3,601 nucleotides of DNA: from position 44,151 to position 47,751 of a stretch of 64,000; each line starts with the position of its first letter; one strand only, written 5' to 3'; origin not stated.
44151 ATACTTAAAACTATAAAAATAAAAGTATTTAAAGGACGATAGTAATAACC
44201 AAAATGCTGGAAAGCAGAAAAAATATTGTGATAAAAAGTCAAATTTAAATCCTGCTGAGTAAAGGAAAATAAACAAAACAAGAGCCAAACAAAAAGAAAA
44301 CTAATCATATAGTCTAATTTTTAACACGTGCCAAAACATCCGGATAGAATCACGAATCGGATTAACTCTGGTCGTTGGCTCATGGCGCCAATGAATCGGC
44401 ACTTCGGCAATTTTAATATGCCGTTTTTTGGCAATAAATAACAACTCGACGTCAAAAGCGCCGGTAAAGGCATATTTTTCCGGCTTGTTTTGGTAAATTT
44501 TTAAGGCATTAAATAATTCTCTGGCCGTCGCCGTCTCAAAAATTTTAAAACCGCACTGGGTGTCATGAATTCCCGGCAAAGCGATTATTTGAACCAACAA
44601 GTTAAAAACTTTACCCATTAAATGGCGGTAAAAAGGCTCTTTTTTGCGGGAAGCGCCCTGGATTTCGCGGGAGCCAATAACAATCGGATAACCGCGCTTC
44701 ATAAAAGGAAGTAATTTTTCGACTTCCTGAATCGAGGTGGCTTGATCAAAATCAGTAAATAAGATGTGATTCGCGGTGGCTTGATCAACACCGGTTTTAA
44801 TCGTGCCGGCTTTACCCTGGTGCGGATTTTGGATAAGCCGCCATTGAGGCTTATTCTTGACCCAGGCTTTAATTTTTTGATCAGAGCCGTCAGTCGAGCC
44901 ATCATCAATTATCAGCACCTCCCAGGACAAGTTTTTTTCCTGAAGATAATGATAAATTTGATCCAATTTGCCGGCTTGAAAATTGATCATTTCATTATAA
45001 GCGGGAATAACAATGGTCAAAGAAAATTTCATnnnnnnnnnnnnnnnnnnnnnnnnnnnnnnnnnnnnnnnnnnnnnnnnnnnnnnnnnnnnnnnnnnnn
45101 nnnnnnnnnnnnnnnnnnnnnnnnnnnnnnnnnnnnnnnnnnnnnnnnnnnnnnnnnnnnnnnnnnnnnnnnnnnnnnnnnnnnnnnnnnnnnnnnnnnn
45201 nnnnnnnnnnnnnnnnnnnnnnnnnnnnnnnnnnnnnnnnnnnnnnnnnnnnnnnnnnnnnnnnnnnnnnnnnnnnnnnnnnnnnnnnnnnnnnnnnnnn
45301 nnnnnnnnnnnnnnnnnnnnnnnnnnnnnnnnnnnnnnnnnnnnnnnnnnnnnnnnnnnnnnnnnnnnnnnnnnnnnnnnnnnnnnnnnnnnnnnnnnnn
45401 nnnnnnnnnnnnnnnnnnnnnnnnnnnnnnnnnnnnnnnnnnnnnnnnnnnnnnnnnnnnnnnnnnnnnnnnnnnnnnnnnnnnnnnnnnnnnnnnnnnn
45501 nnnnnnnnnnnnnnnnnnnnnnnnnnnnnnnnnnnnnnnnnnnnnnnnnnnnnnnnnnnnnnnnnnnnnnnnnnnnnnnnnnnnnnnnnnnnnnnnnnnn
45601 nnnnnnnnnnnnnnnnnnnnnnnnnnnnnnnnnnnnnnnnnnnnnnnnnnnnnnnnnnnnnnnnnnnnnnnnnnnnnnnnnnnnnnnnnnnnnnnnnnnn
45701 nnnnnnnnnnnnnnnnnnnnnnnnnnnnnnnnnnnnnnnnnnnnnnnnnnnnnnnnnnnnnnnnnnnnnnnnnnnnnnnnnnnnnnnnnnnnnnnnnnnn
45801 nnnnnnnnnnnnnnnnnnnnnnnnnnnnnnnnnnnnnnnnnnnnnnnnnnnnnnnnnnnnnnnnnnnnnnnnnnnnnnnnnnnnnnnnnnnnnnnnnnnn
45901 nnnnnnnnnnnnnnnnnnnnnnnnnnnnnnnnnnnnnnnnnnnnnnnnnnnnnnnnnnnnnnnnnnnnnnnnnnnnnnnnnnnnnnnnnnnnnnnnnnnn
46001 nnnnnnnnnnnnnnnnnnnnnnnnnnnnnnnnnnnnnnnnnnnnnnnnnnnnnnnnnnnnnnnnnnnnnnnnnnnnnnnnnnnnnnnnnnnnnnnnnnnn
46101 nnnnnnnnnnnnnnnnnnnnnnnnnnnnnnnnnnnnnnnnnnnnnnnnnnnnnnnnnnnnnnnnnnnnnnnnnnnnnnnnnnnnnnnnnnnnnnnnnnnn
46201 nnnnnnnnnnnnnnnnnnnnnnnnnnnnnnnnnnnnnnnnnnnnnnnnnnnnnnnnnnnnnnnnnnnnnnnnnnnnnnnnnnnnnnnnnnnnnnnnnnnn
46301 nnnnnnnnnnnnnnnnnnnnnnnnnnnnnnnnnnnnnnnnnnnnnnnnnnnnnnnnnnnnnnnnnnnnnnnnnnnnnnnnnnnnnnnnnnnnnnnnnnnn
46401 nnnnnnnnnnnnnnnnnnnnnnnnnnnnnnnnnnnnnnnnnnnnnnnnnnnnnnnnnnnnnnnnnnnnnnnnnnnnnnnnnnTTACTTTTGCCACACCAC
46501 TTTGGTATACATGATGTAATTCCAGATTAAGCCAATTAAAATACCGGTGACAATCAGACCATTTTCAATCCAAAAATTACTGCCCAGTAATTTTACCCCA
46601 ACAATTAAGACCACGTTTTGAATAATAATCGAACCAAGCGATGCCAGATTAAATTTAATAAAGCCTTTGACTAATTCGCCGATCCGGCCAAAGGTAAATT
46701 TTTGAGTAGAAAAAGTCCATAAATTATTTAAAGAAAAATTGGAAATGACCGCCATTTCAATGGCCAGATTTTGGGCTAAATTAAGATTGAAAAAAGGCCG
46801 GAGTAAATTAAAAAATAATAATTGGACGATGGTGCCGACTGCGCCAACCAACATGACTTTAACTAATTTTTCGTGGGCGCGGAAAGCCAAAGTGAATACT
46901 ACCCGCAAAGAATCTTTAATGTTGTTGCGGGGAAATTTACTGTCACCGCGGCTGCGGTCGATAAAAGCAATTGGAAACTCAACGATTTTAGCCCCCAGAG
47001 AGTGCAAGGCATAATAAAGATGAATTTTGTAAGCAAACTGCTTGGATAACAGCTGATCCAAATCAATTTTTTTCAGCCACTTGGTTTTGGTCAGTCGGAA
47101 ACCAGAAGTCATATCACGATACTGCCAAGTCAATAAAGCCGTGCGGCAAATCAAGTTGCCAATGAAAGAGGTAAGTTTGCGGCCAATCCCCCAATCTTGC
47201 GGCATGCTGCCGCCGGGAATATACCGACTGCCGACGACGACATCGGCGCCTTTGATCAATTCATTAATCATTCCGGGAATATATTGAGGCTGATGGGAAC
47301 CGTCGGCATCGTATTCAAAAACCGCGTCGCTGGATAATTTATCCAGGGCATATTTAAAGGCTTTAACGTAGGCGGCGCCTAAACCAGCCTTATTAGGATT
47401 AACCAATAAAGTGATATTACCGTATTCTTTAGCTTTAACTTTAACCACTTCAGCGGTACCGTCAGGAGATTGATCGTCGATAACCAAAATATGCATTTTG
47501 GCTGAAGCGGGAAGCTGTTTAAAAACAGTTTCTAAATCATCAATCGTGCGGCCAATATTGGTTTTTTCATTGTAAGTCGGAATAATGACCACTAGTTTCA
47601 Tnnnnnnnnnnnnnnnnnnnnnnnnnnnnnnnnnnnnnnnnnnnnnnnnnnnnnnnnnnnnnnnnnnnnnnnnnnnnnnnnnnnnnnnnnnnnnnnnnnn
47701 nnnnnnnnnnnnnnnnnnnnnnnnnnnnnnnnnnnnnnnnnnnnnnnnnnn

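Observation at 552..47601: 47-kb glycosylation super-island dominated by GT-C enzymes but lacking canonical polymerisation and initiation genes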

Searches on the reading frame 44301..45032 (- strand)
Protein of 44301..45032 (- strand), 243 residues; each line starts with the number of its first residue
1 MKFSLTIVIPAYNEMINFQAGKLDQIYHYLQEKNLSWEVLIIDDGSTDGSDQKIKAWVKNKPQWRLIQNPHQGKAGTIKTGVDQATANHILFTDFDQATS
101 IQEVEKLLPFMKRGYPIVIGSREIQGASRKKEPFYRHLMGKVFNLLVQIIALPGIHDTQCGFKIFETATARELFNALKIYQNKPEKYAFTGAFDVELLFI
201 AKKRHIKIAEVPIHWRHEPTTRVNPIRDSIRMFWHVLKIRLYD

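Call 8: search_protein_families(library=pfam, proteins=[window:44301-45032:-], max_evalue=0.01)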
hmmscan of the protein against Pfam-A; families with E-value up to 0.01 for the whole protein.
window:44301-45032:- (243 aa): 2 families
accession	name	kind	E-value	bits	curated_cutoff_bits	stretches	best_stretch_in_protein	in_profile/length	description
PF00535.33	Glycos_transf_2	-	1.4e-23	84.1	23.3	1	6-171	1-165/168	Glycosyl transferase family 2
PF10111.15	Glyco_tranf_2_2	-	6.2e-06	26.3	27.3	1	6-109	1-104/276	Glycosyltransferase like family 2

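Call 25: search_protein_families(library=ncbifam, proteins=[window:44301-45032:-], max_evalue=0.00001)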
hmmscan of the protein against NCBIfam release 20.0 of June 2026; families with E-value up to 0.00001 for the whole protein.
window:44301-45032:- (243 aa): 13 families
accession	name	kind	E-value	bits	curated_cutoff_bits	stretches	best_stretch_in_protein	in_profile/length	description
NF047588.1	GlcsyltransPgfSStrep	equivalog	4.9e-14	52.3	500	1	4-167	2-161/308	glycosyltransferase PgfS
TIGR04182.1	glyco_TIGR04182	equivalog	2.1e-13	50.3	325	1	5-238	2-216/293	S-layer glycoprotein N-glycosyltransferase AglJ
NF007482.0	PRK10073.1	equivalog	4.4e-13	48.9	423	1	4-108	7-107/334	glycosyltransferase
NF041875.1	EPS_EpsD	equivalog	1.8e-12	47.3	370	1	5-139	1-132/325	exopolysaccharide biosynthesis glycosyltransferase EpsD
TIGR03937.1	PgaC_IcaA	equivalog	2.9e-12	46.3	422.3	1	5-97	47-136/407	poly-beta-1,6-N-acetyl-D-glucosamine synthase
NF038302.1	EPS_HpsE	equivalog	3.1e-12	46.1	300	1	4-114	2-114/307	hormogonium polysaccharide biosynthesis glycosyltransferase HpsE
NF007986.1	PRK10714.1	equivalog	3.8e-10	39.3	529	1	5-165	8-164/316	undecaprenyl-phosphate 4-deoxy-4-formamido-L-arabinose transferase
NF041391.1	DPhHxTase_Halo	equivalog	7.2e-09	34.9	375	1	48-232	31-201/213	dolichyl-phosphate hexose transferase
NF047683.1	TeichurnBiosyTuaG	equivalog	1.1e-08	35.1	400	1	5-113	8-113/252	teichuronic acid biosynthesis protein TuaG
NF050050.1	ProtGlycPglI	equivalog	1.5e-08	34.4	500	1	5-125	4-122/306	GalNAc(5)-diNAcBac-PP-undecaprenol beta-1,3-glucosyltransferase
TIGR04283.1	glyco_like_mftF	equivalog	1.9e-08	34.2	182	1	5-109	1-95/221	TIGR04283 family arsenosugar biosynthesis glycosyltransferase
NF058614.1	PPMAGASynPpgS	equivalog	7.2e-08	32.1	370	1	7-173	4-165/226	polyprenyl-phospho-N-acetylgalactosaminyl synthase PpgS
NF053739.1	GlytfEpsEBac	equivalog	1.5e-06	27.4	450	1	26-113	20-109/265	glycosyltransferase EpsE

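Call 56: search_solved_structures(query=window:44301-45032:-, max_evalue=0.00001)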
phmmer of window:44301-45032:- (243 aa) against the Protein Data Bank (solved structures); distinct sequences matched with E-value up to 0.00001: 9.
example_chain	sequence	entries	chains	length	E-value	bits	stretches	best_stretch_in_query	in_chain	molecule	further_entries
5mlz_A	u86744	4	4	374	7.2e-14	54.9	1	4-164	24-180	Dolichol monophosphate mannose synthase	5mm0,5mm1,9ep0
6yv7_B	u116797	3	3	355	1.7e-08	37.3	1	5-97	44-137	Glycosyl transferase, family 2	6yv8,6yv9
6yv7_A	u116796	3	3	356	1.7e-08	37.3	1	5-97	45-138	Glycosyl transferase, family 2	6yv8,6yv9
5ekp_C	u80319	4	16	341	2e-08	37.1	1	4-157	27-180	Uncharacterized glycosyltransferase sll0501 | Glycosyltransferase sll0501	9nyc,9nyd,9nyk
5eke_A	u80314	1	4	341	2e-08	37.1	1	4-157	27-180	Uncharacterized glycosyltransferase sll0501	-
9nye_A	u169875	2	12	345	2e-08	37.1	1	4-157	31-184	Glycosyltransferase sll0501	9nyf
9bhc_C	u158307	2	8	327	2.4e-08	36.8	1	5-165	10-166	Undecaprenyl-phosphate 4-deoxy-4-formamido-L-arabinose transferase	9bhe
8vxh_A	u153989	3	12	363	3e-08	36.5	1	5-165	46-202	Undecaprenyl-phosphate 4-deoxy-4-formamido-L-arabinose transferase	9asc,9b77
9hwj_A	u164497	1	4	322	2.1e-07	33.8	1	5-165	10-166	Undecaprenyl-phosphate 4-deoxy-4-formamido-L-arabinose transferase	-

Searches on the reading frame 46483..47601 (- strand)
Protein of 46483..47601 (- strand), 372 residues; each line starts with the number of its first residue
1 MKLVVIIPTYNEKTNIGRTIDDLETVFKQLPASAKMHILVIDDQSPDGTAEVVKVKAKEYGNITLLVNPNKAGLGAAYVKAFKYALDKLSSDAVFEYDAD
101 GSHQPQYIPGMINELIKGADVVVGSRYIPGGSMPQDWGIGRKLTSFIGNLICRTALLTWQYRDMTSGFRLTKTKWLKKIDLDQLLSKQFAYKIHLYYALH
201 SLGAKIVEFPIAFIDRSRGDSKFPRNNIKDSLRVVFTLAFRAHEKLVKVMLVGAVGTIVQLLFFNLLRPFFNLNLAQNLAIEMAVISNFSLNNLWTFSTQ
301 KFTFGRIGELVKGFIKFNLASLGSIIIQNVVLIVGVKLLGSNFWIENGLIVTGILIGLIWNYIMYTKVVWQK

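Call 8: search_protein_families(library=pfam, proteins=[window:46483-47601:-], max_evalue=0.01)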
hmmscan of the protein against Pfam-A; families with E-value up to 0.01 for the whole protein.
window:46483-47601:- (372 aa): 3 families
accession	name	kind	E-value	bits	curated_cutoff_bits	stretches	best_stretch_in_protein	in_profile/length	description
PF00535.33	Glycos_transf_2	-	2.3e-26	93.1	23.3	1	5-179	2-167/168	Glycosyl transferase family 2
PF04138.20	GtrA_DPMS_TM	-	1.2e-16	61.4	26.1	1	250-370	3-117/117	GtrA/DPMS, transmembrane domain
PF13641.12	Glyco_tranf_2_3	-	0.0018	18.7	27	1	4-110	4-106/230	Glycosyltransferase like family 2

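Call 25: search_protein_families(library=ncbifam, proteins=[window:46483-47601:-], max_evalue=0.00001)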
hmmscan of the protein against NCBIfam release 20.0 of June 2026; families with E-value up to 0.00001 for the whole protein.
window:46483-47601:- (372 aa): 13 families
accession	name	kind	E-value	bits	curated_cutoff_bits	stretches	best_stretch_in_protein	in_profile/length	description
TIGR04182.1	glyco_TIGR04182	equivalog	1.3e-18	67.4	325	1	3-262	2-237/293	S-layer glycoprotein N-glycosyltransferase AglJ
NF047588.1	GlcsyltransPgfSStrep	equivalog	4.1e-13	49.2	500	1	1-179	1-167/308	glycosyltransferase PgfS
NF058614.1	PPMAGASynPpgS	equivalog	9.7e-13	48.1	370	1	5-132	4-119/226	polyprenyl-phospho-N-acetylgalactosaminyl synthase PpgS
NF007986.1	PRK10714.1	equivalog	2.4e-11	43.2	529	1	2-329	7-310/316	undecaprenyl-phosphate 4-deoxy-4-formamido-L-arabinose transferase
NF041391.1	DPhHxTase_Halo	equivalog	1.4e-09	37.3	375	1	9-183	3-157/213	dolichyl-phosphate hexose transferase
NF041865.1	EpsU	equivalog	2.1e-08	33.6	700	1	2-121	40-153/394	exopolysaccharide biosynthesis GT2 family glycosyltransferase EpsU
NF038302.1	EPS_HpsE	equivalog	4.9e-07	29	300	1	2-105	2-101/307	hormogonium polysaccharide biosynthesis glycosyltransferase HpsE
TIGR03469.1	HpnB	hypoth_equivalog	6.9e-07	28.6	379.25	1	3-112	46-157/386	hopene-associated glycosyltransferase HpnB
NF041875.1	EPS_EpsD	equivalog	1.3e-06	28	370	1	4-121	2-110/325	exopolysaccharide biosynthesis glycosyltransferase EpsD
NF053846.1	glyco_with_XrtP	equivalog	1.6e-06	27.1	520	1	6-106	46-149/440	XrtP-associated glycosyltransferase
TIGR04283.1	glyco_like_mftF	equivalog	2.2e-06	27.4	182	1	4-56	2-49/221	TIGR04283 family arsenosugar biosynthesis glycosyltransferase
TIGR03937.1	PgaC_IcaA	equivalog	2.4e-06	26.8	422.3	1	3-118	47-153/407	poly-beta-1,6-N-acetyl-D-glucosamine synthase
NF045692.1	OglycostaseCruG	equivalog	6.4e-06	25.3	600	0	3-116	43-153/386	2'-O-glycosyltransferase CruG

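Call 57: search_solved_structures(query=window:46483-47601:-, max_evalue=0.00001)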
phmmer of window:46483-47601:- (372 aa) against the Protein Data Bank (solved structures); distinct sequences matched with E-value up to 0.00001: 4.
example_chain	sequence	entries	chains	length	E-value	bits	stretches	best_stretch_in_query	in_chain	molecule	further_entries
5mlz_A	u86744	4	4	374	2.5e-36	129.3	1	1-370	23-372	Dolichol monophosphate mannose synthase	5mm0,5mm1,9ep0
9bhc_C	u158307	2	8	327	2.6e-09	40.4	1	2-263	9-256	Undecaprenyl-phosphate 4-deoxy-4-formamido-L-arabinose transferase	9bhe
8vxh_A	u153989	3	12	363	3.8e-09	39.8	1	2-263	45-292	Undecaprenyl-phosphate 4-deoxy-4-formamido-L-arabinose transferase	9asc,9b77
9hwj_A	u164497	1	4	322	1e-07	35.2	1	2-262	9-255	Undecaprenyl-phosphate 4-deoxy-4-formamido-L-arabinose transferase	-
